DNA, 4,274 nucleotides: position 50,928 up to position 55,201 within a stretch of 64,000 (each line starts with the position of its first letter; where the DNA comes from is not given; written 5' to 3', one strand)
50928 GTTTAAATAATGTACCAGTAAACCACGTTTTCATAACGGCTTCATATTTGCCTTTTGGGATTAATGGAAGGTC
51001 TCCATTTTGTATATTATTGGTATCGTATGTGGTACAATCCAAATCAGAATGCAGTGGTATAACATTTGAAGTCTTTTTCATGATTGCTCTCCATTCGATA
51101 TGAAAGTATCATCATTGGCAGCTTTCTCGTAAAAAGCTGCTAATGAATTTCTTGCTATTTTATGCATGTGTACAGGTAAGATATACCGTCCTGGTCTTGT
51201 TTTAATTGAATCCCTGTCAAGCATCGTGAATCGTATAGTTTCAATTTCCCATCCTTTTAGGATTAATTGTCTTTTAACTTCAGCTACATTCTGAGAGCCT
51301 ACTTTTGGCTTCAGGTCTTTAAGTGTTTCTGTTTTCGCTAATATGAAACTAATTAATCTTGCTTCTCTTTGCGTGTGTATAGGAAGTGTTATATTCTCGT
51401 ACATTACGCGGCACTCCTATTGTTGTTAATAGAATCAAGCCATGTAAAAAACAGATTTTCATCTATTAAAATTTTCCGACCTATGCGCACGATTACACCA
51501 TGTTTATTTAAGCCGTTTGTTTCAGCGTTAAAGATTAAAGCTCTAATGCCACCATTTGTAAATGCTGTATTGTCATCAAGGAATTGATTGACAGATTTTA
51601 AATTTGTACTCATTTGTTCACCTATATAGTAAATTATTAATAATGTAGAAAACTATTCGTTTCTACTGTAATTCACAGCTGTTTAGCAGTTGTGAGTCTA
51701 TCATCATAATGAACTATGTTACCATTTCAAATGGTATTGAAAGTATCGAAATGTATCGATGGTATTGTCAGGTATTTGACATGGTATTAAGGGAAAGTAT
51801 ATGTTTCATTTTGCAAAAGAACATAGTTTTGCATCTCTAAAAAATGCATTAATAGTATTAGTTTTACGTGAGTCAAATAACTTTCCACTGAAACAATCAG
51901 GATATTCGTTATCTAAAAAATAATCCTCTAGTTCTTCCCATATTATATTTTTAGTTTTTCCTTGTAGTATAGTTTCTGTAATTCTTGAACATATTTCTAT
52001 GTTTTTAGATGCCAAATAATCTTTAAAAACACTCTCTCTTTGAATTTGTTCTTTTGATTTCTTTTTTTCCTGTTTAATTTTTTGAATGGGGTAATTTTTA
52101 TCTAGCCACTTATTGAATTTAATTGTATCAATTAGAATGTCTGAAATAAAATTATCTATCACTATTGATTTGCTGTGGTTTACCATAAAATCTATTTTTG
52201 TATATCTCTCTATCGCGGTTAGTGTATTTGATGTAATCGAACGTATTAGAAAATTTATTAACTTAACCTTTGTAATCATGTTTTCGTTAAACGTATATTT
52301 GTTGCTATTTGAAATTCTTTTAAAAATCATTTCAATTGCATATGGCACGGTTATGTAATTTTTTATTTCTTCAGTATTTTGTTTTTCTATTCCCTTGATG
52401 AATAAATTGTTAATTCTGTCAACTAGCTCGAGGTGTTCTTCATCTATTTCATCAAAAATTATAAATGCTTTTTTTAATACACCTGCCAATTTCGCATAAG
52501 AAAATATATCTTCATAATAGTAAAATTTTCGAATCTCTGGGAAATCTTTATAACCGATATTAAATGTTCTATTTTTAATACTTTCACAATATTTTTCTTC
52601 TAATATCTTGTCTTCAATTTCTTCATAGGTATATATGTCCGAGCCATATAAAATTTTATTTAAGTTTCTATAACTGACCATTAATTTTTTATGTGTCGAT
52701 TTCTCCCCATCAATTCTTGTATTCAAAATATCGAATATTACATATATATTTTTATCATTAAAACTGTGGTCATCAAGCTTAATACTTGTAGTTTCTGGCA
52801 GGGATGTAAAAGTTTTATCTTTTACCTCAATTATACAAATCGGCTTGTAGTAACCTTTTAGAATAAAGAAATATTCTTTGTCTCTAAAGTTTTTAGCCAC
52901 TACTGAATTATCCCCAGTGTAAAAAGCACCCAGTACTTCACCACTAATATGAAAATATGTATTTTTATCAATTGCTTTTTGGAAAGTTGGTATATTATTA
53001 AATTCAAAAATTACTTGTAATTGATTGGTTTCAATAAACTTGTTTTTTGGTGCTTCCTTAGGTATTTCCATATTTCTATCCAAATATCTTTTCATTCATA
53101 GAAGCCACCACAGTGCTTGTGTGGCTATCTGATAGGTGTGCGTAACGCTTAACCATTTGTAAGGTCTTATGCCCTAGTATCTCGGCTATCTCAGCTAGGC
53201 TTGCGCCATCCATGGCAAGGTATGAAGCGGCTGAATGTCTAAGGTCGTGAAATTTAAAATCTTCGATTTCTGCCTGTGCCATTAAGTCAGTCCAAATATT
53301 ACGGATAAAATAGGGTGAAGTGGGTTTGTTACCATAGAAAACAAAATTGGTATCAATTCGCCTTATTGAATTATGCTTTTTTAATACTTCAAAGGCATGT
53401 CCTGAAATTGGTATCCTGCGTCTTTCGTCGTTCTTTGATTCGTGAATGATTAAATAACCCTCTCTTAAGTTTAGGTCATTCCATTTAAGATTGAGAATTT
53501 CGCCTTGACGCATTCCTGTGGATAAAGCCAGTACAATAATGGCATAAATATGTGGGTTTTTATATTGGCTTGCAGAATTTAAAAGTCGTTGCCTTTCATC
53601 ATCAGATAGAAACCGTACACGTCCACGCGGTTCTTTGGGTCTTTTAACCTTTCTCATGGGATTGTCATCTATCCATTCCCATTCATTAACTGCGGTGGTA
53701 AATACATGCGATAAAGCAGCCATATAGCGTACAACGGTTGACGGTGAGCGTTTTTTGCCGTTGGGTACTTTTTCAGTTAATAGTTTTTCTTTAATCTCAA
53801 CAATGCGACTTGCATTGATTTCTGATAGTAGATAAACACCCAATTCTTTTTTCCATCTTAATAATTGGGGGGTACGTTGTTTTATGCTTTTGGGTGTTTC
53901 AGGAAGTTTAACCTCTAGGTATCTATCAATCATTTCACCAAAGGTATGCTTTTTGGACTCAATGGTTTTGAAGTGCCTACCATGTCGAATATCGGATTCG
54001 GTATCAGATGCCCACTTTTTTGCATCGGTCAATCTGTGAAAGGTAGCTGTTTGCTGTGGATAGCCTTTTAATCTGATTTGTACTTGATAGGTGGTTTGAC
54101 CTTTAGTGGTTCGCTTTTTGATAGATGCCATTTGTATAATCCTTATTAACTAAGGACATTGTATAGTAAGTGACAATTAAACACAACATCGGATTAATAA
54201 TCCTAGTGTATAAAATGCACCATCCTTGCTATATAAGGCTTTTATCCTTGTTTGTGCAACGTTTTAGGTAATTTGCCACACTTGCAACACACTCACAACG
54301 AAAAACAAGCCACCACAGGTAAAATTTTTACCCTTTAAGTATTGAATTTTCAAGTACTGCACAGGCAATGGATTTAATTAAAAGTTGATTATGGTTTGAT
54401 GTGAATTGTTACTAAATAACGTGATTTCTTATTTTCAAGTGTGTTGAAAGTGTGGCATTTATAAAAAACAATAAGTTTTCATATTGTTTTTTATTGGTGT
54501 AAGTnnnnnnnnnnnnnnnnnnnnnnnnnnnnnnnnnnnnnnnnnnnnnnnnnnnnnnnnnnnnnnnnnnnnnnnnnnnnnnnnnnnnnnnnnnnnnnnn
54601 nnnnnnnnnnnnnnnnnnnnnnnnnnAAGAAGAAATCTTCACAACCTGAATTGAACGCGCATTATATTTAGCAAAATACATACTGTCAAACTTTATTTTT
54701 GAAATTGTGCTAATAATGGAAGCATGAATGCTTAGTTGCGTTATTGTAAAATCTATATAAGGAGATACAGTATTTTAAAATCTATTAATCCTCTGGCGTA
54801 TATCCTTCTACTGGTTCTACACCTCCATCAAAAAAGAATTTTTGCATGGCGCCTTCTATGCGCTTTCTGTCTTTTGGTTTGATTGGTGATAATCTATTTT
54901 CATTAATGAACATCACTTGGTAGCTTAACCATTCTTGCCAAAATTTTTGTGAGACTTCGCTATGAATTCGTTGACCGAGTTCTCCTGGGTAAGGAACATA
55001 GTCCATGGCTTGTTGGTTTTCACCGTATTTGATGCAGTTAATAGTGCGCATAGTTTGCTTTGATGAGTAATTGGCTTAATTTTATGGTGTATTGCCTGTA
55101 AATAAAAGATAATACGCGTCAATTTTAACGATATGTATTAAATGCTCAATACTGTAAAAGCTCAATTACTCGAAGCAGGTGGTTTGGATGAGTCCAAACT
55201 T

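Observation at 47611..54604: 6.9-kb tRNA-Phe-integrated satellite-like island with integrase, AlpA, a TerS-like gene and large AT-rich orphan cargo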

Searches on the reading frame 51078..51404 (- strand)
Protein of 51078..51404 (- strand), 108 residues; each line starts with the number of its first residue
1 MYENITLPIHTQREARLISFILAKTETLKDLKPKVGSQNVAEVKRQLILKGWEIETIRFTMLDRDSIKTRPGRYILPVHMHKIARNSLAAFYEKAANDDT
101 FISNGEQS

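Call 5: search_protein_families(library=pfam, proteins=[window:51078-51404:-], max_evalue=0.1)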
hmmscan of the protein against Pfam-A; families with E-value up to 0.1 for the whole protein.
window:51078-51404:- (108 aa): 0 families

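Call 6: search_protein_families(library=phrogs, proteins=[window:51078-51404:-], max_evalue=0.1)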
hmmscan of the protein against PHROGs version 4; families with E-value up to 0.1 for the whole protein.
window:51078-51404:- (108 aa): 0 families

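Call 7: search_protein_families(library=padloc, proteins=[window:51078-51404:-], max_evalue=0.1)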
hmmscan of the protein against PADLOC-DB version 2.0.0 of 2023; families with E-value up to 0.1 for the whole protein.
window:51078-51404:- (108 aa): 0 families

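Call 8: search_protein_families(library=ncbifam, proteins=[window:51078-51404:-], max_evalue=0.1)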
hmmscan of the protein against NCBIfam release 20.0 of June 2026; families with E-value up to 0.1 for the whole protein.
window:51078-51404:- (108 aa): 0 families

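Call 114: find_homologous_proteins(query=A9, max_evalue=0.001)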
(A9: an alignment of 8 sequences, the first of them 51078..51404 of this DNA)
Query A9 (8 sequences) (108 aa, profile of the alignment): 21 proteins with E <= 0.001 among 261 candidates.
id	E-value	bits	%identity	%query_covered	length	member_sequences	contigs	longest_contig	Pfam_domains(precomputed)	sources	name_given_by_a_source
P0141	5.4e-39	150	73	95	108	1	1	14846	-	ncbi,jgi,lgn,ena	-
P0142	1.7e-38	148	29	55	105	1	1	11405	-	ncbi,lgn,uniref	ncbi:hypothetical protein MNBD_GAMMA01-735 [hydrothermal vent metagenome]|uniref:Uncharacterized pro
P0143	1.8e-38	148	75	95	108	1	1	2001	-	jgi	jgi:hypothetical protein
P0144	2.2e-38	148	71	95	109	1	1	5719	-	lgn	-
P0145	4.2e-38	147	25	55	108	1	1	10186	-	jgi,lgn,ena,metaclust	metaclust:\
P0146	3.3e-37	144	100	100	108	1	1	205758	-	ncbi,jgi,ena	-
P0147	3.9e-36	141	39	69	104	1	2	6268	-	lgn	-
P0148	4.6e-36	141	83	100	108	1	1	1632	-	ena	-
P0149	1.5e-34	136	74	99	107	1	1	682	-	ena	-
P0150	2.9e-33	132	24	55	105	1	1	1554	-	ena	-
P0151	5.0e-32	128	25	55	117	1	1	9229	-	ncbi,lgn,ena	-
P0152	1.9e-31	126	25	64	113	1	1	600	-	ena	-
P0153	2.1e-29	119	27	55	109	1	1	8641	-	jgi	jgi:hypothetical protein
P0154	1.6e-28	116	27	65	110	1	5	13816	-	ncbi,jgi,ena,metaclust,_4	metaclust:\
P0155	8.2e-28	114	39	91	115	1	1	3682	-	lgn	-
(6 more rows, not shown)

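Call 120: search_solved_structures(query=A9, max_evalue=10)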
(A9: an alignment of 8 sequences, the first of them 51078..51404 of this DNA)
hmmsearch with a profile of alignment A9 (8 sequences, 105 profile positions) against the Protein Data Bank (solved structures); distinct sequences matched with E-value up to 10: 1.
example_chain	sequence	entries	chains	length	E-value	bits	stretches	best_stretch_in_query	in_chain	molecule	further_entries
4phx_B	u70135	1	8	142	1.4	12.1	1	17-95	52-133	Protein AggB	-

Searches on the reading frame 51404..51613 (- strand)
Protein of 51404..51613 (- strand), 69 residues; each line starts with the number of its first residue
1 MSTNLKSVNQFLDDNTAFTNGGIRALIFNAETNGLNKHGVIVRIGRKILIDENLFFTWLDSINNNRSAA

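Call 5: search_protein_families(library=pfam, proteins=[window:51404-51613:-], max_evalue=0.1)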
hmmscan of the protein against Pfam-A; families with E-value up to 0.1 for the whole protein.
window:51404-51613:- (69 aa): 0 families

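Call 6: search_protein_families(library=phrogs, proteins=[window:51404-51613:-], max_evalue=0.1)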
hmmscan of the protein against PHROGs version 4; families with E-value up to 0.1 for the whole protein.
window:51404-51613:- (69 aa): 0 families

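Call 7: search_protein_families(library=padloc, proteins=[window:51404-51613:-], max_evalue=0.1)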
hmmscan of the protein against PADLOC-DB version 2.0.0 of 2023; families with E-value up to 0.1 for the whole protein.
window:51404-51613:- (69 aa): 0 families

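Call 8: search_protein_families(library=ncbifam, proteins=[window:51404-51613:-], max_evalue=0.1)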
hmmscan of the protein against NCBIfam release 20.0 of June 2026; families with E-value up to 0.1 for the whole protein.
window:51404-51613:- (69 aa): 0 families

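Call 72: search_protein_families(library=pfam, alignment_id=A4, max_evalue=10)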
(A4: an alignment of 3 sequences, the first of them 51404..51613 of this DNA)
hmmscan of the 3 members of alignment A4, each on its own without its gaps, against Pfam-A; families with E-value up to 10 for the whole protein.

A. member 1, window:51404-51613:- (69 aa): 0 families

B. families by the number of members that match (of 3 scanned): 2 families
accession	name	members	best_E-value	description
PF20063.5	DUF6462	2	0.043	Family of unknown function (DUF6462)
PF13551.12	HTH_29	1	0.22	Winged helix-turn helix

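Call 119: search_solved_structures(query=A4, max_evalue=10, show_alignments=1)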
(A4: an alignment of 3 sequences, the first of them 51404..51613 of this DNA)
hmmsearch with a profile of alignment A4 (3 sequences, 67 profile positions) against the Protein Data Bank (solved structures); distinct sequences matched with E-value up to 10: 2.
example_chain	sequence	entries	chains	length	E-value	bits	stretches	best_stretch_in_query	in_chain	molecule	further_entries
7jh6_A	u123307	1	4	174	0.0016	21.5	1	44-60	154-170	Two-domain di-Zn(II) and porphyrin-binding protein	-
2a22_A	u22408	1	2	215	1.4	12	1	13-58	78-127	vacuolar protein sorting 29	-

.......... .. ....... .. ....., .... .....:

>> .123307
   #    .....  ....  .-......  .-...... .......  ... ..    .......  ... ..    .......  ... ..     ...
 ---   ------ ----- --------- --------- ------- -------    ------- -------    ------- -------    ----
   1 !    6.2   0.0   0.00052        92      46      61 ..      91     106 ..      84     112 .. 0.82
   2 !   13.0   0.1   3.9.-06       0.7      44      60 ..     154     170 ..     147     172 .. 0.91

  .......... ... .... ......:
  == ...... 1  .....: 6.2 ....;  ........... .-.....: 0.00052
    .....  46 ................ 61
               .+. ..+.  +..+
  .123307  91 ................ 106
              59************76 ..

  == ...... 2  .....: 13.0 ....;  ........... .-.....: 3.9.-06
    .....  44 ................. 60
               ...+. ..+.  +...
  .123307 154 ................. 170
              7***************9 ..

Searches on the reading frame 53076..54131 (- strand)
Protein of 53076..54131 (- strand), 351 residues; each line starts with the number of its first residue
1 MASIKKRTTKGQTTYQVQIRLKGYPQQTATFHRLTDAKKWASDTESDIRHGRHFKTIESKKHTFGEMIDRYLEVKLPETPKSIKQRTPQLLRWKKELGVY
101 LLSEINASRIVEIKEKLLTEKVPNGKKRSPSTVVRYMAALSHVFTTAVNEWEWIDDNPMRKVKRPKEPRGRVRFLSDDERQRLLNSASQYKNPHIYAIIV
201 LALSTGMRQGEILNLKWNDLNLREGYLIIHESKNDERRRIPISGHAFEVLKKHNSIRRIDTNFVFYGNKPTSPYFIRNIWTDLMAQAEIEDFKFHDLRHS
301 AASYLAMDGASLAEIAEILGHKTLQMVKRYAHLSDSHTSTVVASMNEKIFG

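Call 5: search_protein_families(library=pfam, proteins=[window:53076-54131:-], max_evalue=0.1)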
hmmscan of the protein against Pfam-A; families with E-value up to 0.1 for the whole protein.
window:53076-54131:- (351 aa): 4 families
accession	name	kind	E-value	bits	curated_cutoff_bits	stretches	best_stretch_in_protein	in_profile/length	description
PF00589.27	Phage_integrase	-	6.1e-35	120.9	27.1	1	174-336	2-171/172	Phage integrase family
PF24624.1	Int_N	-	1.8e-05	25.8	27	1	65-164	6-98/100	Phage integrase, N-terminal domain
PF09783.14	Vac_ImportDeg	-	0.061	13.6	27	0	31-97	64-112/162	Vacuolar import and degradation protein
PF13102.12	Phage_int_SAM_5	-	0.092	13.6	22.3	0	100-162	41-96/98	Phage integrase SAM-like domain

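Call 6: search_protein_families(library=phrogs, proteins=[window:53076-54131:-], max_evalue=0.1)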
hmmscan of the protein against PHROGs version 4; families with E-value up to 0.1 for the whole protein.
window:53076-54131:- (351 aa): 15 families
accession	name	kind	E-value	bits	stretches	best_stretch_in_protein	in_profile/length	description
phrog_1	-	integration and excision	5.9e-74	251.4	1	6-350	114-452/611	integrase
phrog_216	-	integration and excision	3.4e-45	155.4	1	132-347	14-238/301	integrase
phrog_35951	-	unknown function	9.4e-15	55.9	1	279-341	8-70/97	-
phrog_7685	-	integration and excision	1.2e-13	52.2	1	231-349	123-238/240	integrase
phrog_7244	-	integration and excision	9.2e-13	49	1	61-243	72-244/263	integrase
phrog_37709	-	unknown function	4.7e-11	43.7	1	126-224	14-106/116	-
phrog_22184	-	unknown function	1.3e-05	25.9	1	17-235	25-249/254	-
phrog_25190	-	integration and excision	1.4e-05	26.4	1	283-328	38-83/109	integrase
phrog_7269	-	integration and excision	3.3e-05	24.7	1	294-342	30-78/89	integrase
phrog_24633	-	unknown function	0.00013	22.2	1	291-331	217-257/367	-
phrog_9208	-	integration and excision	0.0029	18.5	1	293-336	189-232/241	integrase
phrog_5127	-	integration and excision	0.0074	16.8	1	154-218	177-237/355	integrase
phrog_13220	-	unknown function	0.016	16.1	1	21-56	12-43/52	-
phrog_23271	-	unknown function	0.022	15.7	1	295-335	12-52/67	-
phrog_17497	-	unknown function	0.043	14.9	1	286-327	52-93/133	-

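Call 7: search_protein_families(library=padloc, proteins=[window:53076-54131:-], max_evalue=0.1)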
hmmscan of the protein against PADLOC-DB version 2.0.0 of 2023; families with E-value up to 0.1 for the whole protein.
window:53076-54131:- (351 aa): 0 families

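Call 8: search_protein_families(library=ncbifam, proteins=[window:53076-54131:-], max_evalue=0.1)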
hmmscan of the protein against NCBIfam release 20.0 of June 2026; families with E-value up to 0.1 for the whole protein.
window:53076-54131:- (351 aa): 12 families
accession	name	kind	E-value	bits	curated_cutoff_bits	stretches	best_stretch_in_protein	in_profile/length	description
NF040815.2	recomb_XerA_Arch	equivalog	3e-31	109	220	1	121-339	49-260/263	site-specific tyrosine recombinase/integron integrase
TIGR02224.1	recomb_XerC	equivalog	5.6e-27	94.9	335.15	1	125-340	58-284/295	tyrosine recombinase XerC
TIGR02225.1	recomb_XerD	equivalog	1.6e-25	90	329.6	1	93-343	31-284/290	site-specific tyrosine recombinase XerD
NF001399.0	PRK00283.1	subfamily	1e-20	74.2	279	1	89-344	36-294/300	tyrosine recombinase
NF002331.0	PRK01287.1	subfamily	2.2e-17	63.1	371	1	76-343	43-322/365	site-specific tyrosine recombinase XerC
TIGR02249.1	integrase_gron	subfamily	8.8e-14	51.6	265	2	123-256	54-179/315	integron integrase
NF003462.0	PRK05084.1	equivalog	3.1e-13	49.2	267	1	196-347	198-358/360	tyrosine recombinase XerS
NF007371.0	PRK09871.1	subfamily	7e-10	38.8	222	1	171-332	3-173/198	tyrosine-type DNA invertase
NF002685.0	PRK02436.1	equivalog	1.2e-07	31.8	178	1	189-330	105-243/245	site-specific tyrosine recombinase XerD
NF011946.0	PRK15417.1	equivalog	3.5e-07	29.7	435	1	122-240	68-178/337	integron integrase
NF007370.0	PRK09870.1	subfamily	6.9e-07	29.1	221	1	171-330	9-176/200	tyrosine-type DNA invertase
NF041502.1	integrase_1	equivalog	1.7e-05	23.7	350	1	296-348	323-375/484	site-specific integrase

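Call 54: list_cluster_members(proteins=[P0015, P0001, window:53076-54131:-, window:51806-53095:-, window:44279-44752:+, P0016, P0011])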
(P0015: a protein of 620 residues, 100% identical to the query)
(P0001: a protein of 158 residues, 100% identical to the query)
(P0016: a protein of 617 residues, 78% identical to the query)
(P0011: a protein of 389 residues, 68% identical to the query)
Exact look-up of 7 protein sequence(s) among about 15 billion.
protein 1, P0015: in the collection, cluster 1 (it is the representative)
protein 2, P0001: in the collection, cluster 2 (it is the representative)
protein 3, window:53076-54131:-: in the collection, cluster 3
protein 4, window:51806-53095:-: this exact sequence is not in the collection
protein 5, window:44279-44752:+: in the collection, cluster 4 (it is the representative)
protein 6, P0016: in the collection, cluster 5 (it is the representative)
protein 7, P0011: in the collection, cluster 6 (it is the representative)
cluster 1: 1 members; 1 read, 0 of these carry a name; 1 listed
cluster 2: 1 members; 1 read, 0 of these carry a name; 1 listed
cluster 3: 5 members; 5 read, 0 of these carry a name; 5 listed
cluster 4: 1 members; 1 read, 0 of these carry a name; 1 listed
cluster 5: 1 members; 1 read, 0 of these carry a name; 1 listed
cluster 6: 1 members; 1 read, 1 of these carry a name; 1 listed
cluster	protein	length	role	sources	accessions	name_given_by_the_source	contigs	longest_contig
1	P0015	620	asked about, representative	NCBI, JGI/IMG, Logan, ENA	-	-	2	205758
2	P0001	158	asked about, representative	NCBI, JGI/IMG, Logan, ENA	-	-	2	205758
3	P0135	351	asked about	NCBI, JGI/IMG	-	-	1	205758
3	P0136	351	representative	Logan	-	-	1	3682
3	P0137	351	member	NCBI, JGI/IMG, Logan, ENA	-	-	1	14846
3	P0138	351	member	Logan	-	-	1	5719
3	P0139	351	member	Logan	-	-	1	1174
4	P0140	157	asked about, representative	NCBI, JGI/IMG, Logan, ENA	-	-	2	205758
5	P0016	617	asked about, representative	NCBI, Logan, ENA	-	-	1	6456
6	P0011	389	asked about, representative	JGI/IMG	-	hypothetical protein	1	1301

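Call 57: find_encoding_contigs(protein=window:53076-54131:-, flank=10000, max_places=6)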
Protein window:53076-54131:- (351 aa): no gene with exactly this product is on record in the collection.

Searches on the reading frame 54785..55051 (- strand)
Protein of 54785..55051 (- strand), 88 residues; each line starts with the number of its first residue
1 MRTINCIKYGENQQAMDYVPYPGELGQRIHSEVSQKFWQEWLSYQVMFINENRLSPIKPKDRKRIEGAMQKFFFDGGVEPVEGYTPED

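Call 16: find_encoding_contigs(protein=window:54785-55051:-, flank=10000, max_places=10)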
Protein window:54785-55051:- (88 aa): 2 contigs read that carry it; 2 places shown.
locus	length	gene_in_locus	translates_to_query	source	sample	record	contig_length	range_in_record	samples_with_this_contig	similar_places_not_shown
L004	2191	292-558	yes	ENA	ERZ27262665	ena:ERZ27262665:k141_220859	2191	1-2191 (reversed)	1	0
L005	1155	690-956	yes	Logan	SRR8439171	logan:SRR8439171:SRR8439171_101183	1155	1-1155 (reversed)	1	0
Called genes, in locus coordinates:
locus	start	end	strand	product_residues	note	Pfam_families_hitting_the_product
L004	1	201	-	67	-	?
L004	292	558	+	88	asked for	PF04362:Iron_traffic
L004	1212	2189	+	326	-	?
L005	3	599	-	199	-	?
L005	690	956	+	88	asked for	PF04362:Iron_traffic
